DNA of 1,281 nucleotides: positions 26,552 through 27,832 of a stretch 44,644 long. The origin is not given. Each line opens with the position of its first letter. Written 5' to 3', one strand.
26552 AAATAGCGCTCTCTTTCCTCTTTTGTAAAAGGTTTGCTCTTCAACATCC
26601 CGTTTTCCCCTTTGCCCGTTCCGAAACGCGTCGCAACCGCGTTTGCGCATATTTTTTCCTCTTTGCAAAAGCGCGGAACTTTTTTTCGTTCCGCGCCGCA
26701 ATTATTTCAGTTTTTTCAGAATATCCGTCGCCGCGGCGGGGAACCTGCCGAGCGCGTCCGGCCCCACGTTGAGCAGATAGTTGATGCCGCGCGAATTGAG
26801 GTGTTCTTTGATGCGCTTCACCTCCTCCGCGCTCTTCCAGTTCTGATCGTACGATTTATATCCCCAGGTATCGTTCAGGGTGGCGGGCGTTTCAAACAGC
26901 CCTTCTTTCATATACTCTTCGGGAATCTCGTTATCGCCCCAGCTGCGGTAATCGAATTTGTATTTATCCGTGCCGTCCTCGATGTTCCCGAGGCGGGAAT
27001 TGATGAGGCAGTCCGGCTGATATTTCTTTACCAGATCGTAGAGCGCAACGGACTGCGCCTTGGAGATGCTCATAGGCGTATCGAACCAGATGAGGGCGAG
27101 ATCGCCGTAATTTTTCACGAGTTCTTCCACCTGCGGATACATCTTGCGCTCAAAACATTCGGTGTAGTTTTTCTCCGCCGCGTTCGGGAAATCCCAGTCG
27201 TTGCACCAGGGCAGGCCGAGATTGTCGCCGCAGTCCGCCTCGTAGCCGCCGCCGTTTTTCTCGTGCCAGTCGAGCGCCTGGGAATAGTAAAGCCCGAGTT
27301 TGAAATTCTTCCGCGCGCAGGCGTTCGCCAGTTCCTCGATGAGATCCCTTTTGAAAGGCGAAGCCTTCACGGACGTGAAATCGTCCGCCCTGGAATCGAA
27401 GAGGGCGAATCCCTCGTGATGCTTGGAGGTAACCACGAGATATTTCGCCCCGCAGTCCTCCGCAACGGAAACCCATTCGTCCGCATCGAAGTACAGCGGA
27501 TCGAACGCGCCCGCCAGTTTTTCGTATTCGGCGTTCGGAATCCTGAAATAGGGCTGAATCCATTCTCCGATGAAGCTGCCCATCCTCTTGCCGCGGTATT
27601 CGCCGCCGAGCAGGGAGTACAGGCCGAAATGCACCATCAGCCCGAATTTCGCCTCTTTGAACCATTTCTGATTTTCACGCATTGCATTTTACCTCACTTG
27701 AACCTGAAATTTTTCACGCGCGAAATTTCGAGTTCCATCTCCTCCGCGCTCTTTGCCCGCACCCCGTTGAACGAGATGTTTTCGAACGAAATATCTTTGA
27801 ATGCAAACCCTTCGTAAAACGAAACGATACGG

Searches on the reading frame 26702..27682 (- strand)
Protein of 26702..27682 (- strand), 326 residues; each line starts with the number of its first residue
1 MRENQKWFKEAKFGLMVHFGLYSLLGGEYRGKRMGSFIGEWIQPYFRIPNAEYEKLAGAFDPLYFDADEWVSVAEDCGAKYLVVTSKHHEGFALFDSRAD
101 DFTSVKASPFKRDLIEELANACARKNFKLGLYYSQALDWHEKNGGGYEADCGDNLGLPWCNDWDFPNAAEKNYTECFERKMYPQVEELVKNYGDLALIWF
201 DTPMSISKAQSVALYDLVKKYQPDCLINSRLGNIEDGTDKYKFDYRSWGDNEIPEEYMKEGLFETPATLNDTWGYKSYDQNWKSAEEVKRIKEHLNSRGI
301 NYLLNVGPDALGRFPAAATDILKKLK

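Call 70: list_cluster_members(proteins=[P0001, P0006, P0004, window:26702-27682:-, window:27694-29205:-, window:25888-26598:-])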
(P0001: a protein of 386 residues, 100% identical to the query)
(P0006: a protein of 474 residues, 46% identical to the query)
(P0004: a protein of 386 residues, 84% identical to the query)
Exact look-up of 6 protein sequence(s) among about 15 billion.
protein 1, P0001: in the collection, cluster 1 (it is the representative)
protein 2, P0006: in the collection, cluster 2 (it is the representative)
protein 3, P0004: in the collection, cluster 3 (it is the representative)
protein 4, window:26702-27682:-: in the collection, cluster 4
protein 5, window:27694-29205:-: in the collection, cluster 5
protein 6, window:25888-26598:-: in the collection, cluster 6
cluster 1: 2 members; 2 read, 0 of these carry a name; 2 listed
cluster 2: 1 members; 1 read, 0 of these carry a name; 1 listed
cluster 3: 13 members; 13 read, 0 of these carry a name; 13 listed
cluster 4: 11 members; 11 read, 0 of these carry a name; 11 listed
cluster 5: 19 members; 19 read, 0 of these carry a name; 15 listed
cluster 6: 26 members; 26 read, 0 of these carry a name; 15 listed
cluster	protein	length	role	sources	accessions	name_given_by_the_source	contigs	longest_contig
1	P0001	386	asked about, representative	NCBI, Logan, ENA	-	-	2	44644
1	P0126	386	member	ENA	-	-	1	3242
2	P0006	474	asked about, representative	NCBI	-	-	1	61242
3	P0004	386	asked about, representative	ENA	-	-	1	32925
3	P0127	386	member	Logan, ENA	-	-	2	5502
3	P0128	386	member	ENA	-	-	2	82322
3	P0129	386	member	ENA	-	-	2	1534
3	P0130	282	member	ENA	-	-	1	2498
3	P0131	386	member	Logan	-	-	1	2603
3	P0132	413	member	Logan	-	-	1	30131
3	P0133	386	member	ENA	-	-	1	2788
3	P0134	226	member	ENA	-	-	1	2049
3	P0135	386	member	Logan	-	-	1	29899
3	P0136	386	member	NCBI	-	-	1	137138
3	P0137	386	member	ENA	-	-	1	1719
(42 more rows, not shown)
